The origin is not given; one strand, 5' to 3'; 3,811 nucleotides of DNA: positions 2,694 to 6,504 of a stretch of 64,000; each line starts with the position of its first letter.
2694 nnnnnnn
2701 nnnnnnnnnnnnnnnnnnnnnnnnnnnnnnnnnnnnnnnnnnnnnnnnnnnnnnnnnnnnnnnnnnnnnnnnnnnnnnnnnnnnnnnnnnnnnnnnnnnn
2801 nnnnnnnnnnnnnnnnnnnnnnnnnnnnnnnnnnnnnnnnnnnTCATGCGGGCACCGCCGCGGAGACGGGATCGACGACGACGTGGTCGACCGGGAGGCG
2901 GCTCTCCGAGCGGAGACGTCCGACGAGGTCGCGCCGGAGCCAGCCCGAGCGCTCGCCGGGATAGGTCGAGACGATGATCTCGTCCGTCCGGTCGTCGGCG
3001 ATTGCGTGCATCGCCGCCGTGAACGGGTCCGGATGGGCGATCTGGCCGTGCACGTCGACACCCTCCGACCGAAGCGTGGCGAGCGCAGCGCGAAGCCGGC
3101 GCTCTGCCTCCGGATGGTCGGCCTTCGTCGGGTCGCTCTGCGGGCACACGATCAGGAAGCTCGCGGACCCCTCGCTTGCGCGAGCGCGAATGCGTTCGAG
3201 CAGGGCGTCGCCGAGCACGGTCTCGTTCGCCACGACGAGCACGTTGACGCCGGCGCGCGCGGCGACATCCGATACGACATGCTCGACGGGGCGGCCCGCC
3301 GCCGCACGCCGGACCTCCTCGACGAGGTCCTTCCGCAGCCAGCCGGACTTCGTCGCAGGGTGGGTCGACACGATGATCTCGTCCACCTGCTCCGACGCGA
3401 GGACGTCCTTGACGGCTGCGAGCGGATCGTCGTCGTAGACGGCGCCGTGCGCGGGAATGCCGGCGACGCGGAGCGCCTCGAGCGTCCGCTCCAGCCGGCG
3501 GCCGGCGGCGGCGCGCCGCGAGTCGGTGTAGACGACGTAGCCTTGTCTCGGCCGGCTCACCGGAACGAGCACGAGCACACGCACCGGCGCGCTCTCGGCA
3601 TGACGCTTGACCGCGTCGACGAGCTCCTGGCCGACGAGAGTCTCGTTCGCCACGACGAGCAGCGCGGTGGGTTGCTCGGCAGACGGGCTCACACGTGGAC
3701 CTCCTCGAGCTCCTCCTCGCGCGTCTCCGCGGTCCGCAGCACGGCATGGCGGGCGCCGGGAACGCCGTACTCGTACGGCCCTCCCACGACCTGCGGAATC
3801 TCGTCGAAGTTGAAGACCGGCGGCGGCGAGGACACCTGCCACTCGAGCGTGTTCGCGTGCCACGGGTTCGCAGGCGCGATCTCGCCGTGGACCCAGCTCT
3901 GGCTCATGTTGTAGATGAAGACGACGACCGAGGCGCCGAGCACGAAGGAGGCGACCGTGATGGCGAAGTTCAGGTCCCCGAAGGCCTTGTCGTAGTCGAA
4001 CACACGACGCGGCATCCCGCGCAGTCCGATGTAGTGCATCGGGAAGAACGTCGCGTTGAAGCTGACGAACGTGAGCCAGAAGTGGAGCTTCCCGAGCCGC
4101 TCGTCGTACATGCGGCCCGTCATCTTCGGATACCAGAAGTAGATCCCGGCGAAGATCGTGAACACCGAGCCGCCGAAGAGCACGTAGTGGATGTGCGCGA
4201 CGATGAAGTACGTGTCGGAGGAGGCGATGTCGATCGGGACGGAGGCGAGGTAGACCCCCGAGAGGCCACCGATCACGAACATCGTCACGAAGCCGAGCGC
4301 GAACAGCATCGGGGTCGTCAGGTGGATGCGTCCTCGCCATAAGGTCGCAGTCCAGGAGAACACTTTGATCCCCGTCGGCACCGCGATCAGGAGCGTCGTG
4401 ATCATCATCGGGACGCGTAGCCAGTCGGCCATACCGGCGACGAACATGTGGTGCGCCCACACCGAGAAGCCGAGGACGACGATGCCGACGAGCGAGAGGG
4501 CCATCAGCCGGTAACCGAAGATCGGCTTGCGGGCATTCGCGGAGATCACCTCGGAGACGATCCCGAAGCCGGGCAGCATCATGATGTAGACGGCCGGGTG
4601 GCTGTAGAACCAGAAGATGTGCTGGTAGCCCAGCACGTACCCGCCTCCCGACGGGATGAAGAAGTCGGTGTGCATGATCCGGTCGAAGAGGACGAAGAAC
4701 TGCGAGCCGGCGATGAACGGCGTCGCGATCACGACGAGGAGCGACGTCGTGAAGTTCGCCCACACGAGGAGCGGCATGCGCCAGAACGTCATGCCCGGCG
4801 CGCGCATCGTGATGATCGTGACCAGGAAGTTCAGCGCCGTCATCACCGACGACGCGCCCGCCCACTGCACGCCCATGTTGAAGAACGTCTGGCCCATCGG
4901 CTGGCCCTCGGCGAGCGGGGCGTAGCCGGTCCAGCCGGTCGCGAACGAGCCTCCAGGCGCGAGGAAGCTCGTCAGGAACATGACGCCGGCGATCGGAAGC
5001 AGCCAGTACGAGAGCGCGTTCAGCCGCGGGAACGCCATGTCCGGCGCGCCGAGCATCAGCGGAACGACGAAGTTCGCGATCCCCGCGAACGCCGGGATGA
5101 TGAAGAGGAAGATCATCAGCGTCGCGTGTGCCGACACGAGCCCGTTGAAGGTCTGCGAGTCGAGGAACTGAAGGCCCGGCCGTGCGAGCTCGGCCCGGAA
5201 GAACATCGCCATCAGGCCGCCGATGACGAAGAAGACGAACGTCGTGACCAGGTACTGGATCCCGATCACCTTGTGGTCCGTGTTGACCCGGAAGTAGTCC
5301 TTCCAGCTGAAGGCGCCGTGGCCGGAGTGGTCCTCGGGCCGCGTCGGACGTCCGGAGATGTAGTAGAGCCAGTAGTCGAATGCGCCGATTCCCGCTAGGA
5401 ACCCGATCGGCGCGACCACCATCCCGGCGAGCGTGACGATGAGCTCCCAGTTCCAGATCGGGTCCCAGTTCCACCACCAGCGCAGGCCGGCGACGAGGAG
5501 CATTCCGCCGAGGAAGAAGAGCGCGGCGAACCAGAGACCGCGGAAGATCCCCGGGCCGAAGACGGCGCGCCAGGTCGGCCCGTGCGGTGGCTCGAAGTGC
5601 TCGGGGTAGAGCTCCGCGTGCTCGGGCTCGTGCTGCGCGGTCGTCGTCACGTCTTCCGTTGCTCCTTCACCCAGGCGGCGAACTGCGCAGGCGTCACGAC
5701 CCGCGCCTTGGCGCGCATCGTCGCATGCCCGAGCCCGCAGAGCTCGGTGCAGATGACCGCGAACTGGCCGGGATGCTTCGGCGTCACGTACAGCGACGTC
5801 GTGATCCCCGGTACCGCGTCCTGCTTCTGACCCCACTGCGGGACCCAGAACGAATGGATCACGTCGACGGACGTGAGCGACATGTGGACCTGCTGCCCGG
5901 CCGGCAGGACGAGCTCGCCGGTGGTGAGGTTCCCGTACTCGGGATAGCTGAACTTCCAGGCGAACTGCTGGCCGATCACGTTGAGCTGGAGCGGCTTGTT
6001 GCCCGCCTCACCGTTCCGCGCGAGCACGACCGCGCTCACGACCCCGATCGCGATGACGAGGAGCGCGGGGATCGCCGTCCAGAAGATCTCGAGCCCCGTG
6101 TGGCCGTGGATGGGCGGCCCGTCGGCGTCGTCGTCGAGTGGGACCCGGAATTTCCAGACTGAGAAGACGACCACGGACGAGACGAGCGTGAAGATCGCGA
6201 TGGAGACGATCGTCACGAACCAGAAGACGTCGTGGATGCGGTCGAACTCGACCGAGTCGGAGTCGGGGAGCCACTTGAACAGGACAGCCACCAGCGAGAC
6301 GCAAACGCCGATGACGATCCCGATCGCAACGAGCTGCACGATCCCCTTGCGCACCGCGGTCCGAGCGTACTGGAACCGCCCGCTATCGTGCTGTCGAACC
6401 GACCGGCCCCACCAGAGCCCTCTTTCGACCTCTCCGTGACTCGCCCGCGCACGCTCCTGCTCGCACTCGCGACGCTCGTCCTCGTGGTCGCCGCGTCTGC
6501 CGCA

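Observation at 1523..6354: Cytochrome c oxidase operon carries three copies of an uncharacterised alpha/beta domain, one gene wedged between subunits I and III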

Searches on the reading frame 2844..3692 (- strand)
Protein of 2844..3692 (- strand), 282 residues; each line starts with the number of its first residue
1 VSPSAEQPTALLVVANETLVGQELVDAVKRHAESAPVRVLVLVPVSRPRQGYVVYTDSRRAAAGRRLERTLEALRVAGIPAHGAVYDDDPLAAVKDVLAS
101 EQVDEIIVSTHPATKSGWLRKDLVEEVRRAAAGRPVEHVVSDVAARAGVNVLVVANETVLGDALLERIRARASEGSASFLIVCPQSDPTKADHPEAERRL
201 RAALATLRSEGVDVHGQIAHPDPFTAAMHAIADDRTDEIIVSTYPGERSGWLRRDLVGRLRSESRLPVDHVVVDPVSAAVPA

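Call 3: search_protein_families(library=pfam, proteins=[window:2844-3692:-], max_evalue=1)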
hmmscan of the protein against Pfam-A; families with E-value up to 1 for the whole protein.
window:2844-3692:- (282 aa): 8 families
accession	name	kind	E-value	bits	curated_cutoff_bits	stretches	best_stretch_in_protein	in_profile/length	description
PF23990.1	PilB3_N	-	0.0031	18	27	1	57-108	24-75/101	PilB3-like, N-terminal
PF04466.19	Terminase_3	-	0.032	14.2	23.2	0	97-126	121-151/201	Phage terminase large subunit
PF18603.7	LAL_C2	-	0.037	14.7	29.4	1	46-76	45-75/78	L-amino acid ligase C-terminal domain 2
PF09850.14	DotU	-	0.058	13.5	27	0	237-261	65-89/205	Type VI secretion system protein DotU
PF02785.25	Biotin_carb_C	-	0.088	13.4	32.4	0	53-82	54-83/108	Biotin carboxylase C-terminal domain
PF13377.12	Peripla_BP_3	-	0.13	12.8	26.5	0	180-234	13-64/167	Periplasmic binding protein-like domain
PF18026.6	Exog_C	-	0.18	12.1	29.5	0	61-79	18-36/49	Endo/exonuclease (EXOG) C-terminal domain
PF13472.12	Lipase_GDSL_2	-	0.27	12.1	32.9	0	22-89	90-157/178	GDSL-like Lipase/Acylhydrolase family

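Call 4: search_protein_families(library=ncbifam, proteins=[window:2844-3692:-], max_evalue=1)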
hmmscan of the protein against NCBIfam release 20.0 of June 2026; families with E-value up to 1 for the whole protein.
window:2844-3692:- (282 aa): 3 families
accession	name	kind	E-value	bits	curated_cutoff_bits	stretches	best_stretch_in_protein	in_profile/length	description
TIGR03349.1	IV_VI_DotU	subfamily_domain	0.03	14.1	89.95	0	237-263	66-92/211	DotU/TssL family secretion system protein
TIGR01508.1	rib_reduct_arch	equivalog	0.036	13.3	186.45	1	31-129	63-163/210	2,5-diamino-6-(ribosylamino)-4(3H)-pyrimidinone 5'-phosphate reductase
NF047870.1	PKS_KR_start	domain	0.064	13.7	35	0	147-170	18-41/78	KR prefix domain-containing protein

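Call 6: find_homologous_proteins(query=window:2844-3692:-, max_evalue=0.001)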
Query window:2844-3692:- (282 aa): 7997 proteins with E <= 0.001 among 8000 candidates; the best 120 are listed.
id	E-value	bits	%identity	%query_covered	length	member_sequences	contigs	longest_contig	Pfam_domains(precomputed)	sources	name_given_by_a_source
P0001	1.5e-172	590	100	100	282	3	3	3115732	-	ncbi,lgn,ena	-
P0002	2.8e-154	530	88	100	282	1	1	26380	-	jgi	jgi:hypothetical protein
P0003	1.4e-152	525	87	100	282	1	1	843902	-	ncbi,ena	-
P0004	1.4e-150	518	86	100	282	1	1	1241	-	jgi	jgi:hypothetical protein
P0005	7.9e-149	512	88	98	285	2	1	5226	-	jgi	jgi:hypothetical protein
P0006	1.3e-148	512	86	99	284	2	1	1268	-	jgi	jgi:hypothetical protein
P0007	1.9e-148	511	85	93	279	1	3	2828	-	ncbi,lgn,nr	ncbi:MAG TPA: hypothetical protein VFK76_11840 [Gaiellaceae bacterium]|nr:hypothetical protein [Gaie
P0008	3.7e-148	510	85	93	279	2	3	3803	-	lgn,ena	-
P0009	6.0e-148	510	85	93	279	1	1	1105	-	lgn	-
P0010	1.6e-146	505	84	100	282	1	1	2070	-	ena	-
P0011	5.9e-143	493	82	100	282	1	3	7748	-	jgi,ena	jgi:hypothetical protein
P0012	1.3e-142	492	82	100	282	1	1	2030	-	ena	-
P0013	5.6e-142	490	82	95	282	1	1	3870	-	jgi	jgi:hypothetical protein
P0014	6.9e-142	490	83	98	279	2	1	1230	-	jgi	-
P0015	9.6e-142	489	83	96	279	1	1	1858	-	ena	-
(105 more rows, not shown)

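Call 9: find_encoding_contigs(protein=P0001, flank=10000, max_places=3)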
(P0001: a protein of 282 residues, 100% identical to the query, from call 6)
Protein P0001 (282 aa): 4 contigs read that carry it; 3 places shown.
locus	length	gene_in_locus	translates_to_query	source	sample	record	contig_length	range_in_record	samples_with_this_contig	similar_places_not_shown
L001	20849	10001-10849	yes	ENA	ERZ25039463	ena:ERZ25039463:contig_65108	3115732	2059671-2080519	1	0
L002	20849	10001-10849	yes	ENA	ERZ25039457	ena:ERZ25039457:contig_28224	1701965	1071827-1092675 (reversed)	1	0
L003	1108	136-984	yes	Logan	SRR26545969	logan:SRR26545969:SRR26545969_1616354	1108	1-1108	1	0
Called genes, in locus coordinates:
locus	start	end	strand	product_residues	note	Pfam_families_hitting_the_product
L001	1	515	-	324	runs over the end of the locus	PF01408:GFO_IDH_MocA, PF02894:GFO_IDH_MocA_C, PF22725:GFO_IDH_MocA_C3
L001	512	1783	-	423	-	PF01210:NAD_Gly3P_dh_N (faint), PF02737:3HCDH_N (weak), PF03446:NAD_binding_2 (faint), PF03721:UDPG_MGDP_dh_N, PF00984:UDPG_MGDP_dh, PF03720:UDPG_MGDP_dh_C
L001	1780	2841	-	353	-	PF02350:Epimerase_2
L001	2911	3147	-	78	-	-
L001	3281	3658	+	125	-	-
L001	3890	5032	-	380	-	PF00793:DAHP_synth_1, PF03102:NeuB, PF01817:CM_2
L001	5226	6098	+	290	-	PF03807:F420_oxidored (weak), PF02153:PDH_N, PF20463:PDH_C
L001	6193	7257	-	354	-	PF09587:PGA_cap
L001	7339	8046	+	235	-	PF02790:COX2_TM, PF00116:COX2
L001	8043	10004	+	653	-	PF00115:COX1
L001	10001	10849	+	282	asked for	-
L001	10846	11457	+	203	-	PF00510:COX3, PF04238:DUF420 (weak)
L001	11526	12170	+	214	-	-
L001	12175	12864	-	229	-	PF14495:Cytochrom_C550 (faint), PF00034:Cytochrom_C (faint), PF13442:Cytochrome_CBB3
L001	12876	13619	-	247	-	PF14561:TPR_20 (faint), PF13432:TPR_16 (faint), PF20308:TPR-S (faint), PF13414:TPR_11 (faint), PF13431:TPR_17 (faint), PF14559:TPR_19 (faint), PF13428:TPR_14 (faint), PF13371:TPR_9 (weak)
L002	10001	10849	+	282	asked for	-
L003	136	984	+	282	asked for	-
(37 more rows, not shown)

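Call 50: predict_structure(alignment_id=A4)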
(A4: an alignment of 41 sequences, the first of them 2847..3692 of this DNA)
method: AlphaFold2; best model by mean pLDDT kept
length: 282 residues; sequences in the alignment: 41
mean_pLDDT: 84.3   pTM: 0.71
mean pLDDT of the five models: 84.3, 82.3, 82.2, 81.3, 78.2
residues with pLDDT >= 90: 127; 70-90: 114; 50-70: 32; < 50: 9
segments of 3 or more residues with pLDDT < 50: 1-3, 279-282
pLDDT, mean of each block of 10 residues (from residue 1): 68 78 88 91 80 67 86 90 92 95 93 73 91 93 64 93 95 89 82 83 91 88 89 85 79 86 93 68 43
secondary structure, 60 per line:
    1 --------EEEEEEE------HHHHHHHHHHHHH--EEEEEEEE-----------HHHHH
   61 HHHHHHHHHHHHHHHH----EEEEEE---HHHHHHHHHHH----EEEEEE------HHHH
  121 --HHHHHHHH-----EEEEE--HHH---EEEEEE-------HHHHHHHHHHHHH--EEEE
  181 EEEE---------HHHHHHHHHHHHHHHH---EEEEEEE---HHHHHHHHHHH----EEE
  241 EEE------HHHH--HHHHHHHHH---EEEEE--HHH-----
elements in order: E9-15 H22-34 E37-44 H56-76 E81-86 H90-100 E105-110 H117-120 H123-130 E136-140 E149-154 H162-174 E177-184 H194-209 E213-219 H223-233 E238-243 H250-253 H256-264 E268-272

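Call 53: fold_search(model_id=the predicted structure, library=pdb)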
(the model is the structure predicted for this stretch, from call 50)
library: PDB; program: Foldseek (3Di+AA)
matches with E <= 10: 1537; with E <= 0.001: 49
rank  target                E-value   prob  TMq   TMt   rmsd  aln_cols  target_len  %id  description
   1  4r2k                  3.9e-08  1.00  0.33  0.30  20.3       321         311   15  Crystal structure of H119A mutant of YdaA (Universal Stress Protein E) from Salmonella typhimurium (released 2015-02-04)
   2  5cb0_A                8.1e-08  1.00  0.32  0.31  20.0       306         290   15  Crystal structure and functional implications of the tandem-type universal stress protein UspE from Escherichia coli (released 2016-02-10)
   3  2iel_B                5.4e-07  1.00  0.36  0.74   3.5       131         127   25  CRYSTAL STRUCTURE OF TT0030 from Thermus Thermophilus (released 2006-11-14)
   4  3loq_A                8.1e-07  1.00  0.37  0.38  18.9       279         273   17  The crystal structure of a universal stress protein from Archaeoglobus fulgidus DSM 4304 (released 2010-02-16)
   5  2iel_A                8.6e-07  1.00  0.38  0.77   3.2       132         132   25  CRYSTAL STRUCTURE OF TT0030 from Thermus Thermophilus (released 2006-11-14)
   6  3ab7_A                2.0e-06  1.00  0.32  0.36  17.6       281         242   18  Crystal Structure of the Hypothetical Tandem-type Universal Stress Protein TTHA0350 from Thermus thermophilus HB8 (released 2010-12-15)
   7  3cis_E                2.3e-06  1.00  0.33  0.32  19.1       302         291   14  The Crystal Structure of Rv2623 from Mycobacterium tuberculosis (released 2009-03-17)
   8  3cis_A                5.1e-06  1.00  0.33  0.32  19.0       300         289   12  The Crystal Structure of Rv2623 from Mycobacterium tuberculosis (released 2009-03-17)
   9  3cis_C                6.4e-06  1.00  0.34  0.33  18.8       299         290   13  The Crystal Structure of Rv2623 from Mycobacterium tuberculosis (released 2009-03-17)
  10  4r2j                  6.8e-06  1.00  0.35  0.35  19.6       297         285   12  Crystal structure of YdaA (Universal Stress Protein E) from Salmonella typhimurium (released 2015-02-04)
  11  3cis_G                7.2e-06  1.00  0.33  0.32  18.8       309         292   13  The Crystal Structure of Rv2623 from Mycobacterium tuberculosis (released 2009-03-17)
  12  6m22_A                1.0e-05  1.00  0.32  0.12  19.5       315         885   10  KCC3 bound with DIOA (released 2020-11-04)
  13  3ab7_B                1.1e-05  1.00  0.32  0.38  17.5       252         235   13  Crystal Structure of the Hypothetical Tandem-type Universal Stress Protein TTHA0350 from Thermus thermophilus HB8 (released 2010-12-15)
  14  7aio_B                1.4e-05  1.00  0.34  0.12  19.9       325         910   10  Structure of Human Potassium Chloride Transporter KCC3 S45D/T940D/T997D in NaCl (Subclass) (released 2021-06-02)
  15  3cis_B                1.8e-05  1.00  0.32  0.31  19.2       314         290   13  The Crystal Structure of Rv2623 from Mycobacterium tuberculosis (released 2009-03-17)
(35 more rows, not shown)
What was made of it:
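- Closest known: Tandem-type universal stress proteins. Same: These are the best Foldseek matches to ORF B (E 4e-08 to 1e-05, call 53).
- Closest known: C-terminal cytoplasmic domains of cation-chloride cotransporters. Same: They give many Foldseek hits (call 53).
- Fold: Foldseek top hits for B are tandem USPs (UspE 5CB0, YdaA 4R2K, Rv2623 3CIS, TTHA0350 3AB7), 2IEL and the KCC/NCC C-terminal domains (call 53).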

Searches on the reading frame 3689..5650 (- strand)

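Call 3: search_protein_families(library=pfam, proteins=[window:3689-5650:-], max_evalue=1)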
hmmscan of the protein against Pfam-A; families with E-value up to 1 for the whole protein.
window:3689-5650:- (653 aa): 1 family
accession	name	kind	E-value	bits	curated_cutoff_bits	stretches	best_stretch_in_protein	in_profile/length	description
PF00115.25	COX1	-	1.6e-151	505.5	34.8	1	129-569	2-435/436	Cytochrome C and Quinol oxidase polypeptide I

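Call 4: search_protein_families(library=ncbifam, proteins=[window:3689-5650:-], max_evalue=1)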
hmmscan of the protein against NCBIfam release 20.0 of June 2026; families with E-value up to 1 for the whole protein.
window:3689-5650:- (653 aa): 9 families
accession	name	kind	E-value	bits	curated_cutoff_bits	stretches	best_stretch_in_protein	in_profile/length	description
TIGR02891.1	CtaD_CoxA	equivalog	3.1e-201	669.4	670.75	1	123-621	4-504/504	cytochrome c oxidase subunit I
NF050116.1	cyt_aa3_Actin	exception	1.7e-176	588.1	880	1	123-621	5-507/522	aa3-type cytochrome oxidase subunit I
TIGR02882.1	QoxB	equivalog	1.3e-141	473.1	1015.5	1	114-621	39-550/643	cytochrome aa3 quinol oxidase subunit I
TIGR02843.1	CyoB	equivalog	9.6e-125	417.5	1020.35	1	114-622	42-558/646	cytochrome o ubiquinol oxidase subunit I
NF011592.0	PRK15017.1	equivalog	7.6e-100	335.6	1271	1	110-621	39-558/663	cytochrome o ubiquinol oxidase subunit I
NF041075.1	quin_ox_SoxB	equivalog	1.5e-15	57.1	700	1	137-583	4-451/468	proton pump complex quinol oxidase subunit SoxB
TIGR00780.1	ccoN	equivalog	5.2e-10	38.8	583.15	1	130-542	8-402/474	cytochrome-c oxidase, cbb3-type subunit I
NF011053.0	PRK14485.1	subfamily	1.1e-05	23.9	1080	1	125-546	11-408/716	putative bifunctional cbb3-type cytochrome c oxidase subunit I/II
TIGR04402.2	mob_CxxC_CxxC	subfamily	0.34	11.1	70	0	511-586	14-83/180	mobilome CxxCx(11)CxxC protein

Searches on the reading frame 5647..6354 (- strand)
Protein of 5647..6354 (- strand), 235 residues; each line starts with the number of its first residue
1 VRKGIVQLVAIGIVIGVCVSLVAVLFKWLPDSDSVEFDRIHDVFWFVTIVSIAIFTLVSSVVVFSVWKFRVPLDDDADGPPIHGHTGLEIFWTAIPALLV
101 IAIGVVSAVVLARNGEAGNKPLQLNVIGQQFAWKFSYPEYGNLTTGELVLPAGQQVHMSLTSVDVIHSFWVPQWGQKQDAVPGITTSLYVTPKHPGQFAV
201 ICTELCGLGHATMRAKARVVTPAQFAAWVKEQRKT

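Call 3: search_protein_families(library=pfam, proteins=[window:5647-6354:-], max_evalue=1)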
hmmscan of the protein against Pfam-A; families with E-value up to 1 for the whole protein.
window:5647-6354:- (235 aa): 6 families
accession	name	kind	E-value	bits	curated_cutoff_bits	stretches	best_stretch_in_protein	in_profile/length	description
PF00116.26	COX2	-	1.1e-16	61.2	22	1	147-214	47-114/120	Cytochrome C oxidase subunit II, periplasmic domain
PF02790.20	COX2_TM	-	4.7e-11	43.1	22.8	1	29-107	8-85/88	Cytochrome C oxidase subunit II, transmembrane domain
PF13473.12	Cupredoxin_1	-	0.015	15.7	27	1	146-203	35-93/104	Cupredoxin-like domain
PF11145.14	DUF2921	-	0.037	14.1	27.5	1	22-173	70-157/236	Transmembrane E3 ligase/DUF2921 transmembrane domain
PF09685.15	DUF4870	-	0.19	12.2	25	1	8-127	10-107/107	Domain of unknown function (DUF4870)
PF15174.11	PRNT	-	0.35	11.4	27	0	54-75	18-39/51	Prion-related protein testis-specific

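Call 4: search_protein_families(library=ncbifam, proteins=[window:5647-6354:-], max_evalue=1)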
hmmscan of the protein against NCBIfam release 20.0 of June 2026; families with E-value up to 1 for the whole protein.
window:5647-6354:- (235 aa): 12 families
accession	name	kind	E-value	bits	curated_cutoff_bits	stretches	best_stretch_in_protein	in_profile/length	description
TIGR02866.1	CoxB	equivalog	1.3e-54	184.9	147.7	1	38-229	7-201/202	cytochrome c oxidase subunit II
NF050117.1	aa3_CtaC_Actin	exception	1.2e-35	122.9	250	1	9-230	8-243/244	aa3-type cytochrome oxidase subunit II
TIGR01432.1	QOXA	equivalog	8.3e-26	90.7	240.95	1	8-232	3-226/227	cytochrome aa3 quinol oxidase subunit II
TIGR01433.1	CyoA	equivalog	2.6e-25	89.1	266.2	1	48-231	36-224/226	ubiquinol oxidase subunit II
NF007816.0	PRK10525.1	equivalog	7.3e-21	74.6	511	1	51-234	52-240/318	cytochrome o ubiquinol oxidase subunit II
TIGR04246.1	nitrous_NosZ_Gp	equivalog_domain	2.4e-05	22.8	625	1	152-216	505-573/578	Sec-dependent nitrous-oxide reductase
NF041074.2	quin_ox_SoxA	equivalog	0.00075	19.4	110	1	149-215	80-149/154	proton pump complex quinol oxidase subunit SoxA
NF045848.1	MMCAP2_0566_fam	domain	0.0089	15.3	90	1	14-66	27-80/322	MMCAP2_0566 family conjugal transfer protein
TIGR04244.1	nitrous_NosZ_RR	equivalog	0.0091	14.6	625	1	151-217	554-624/627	TAT-dependent nitrous-oxide reductase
NF045889.1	ICE_Mbov_0396_TM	equivalog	0.014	14.8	70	1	23-146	38-160/306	Mbov_0396 family ICE element transmembrane protein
NF052460.1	L-NosZ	equivalog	0.028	12.9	700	1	163-218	420-477/480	clade III lactonase-type nitrous-oxide reductase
NF047564.1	PSM_export_PmtD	equivalog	0.77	9.4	220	1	6-63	98-154/242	phenol-soluble modulin export ABC transporter permease subunit PmtD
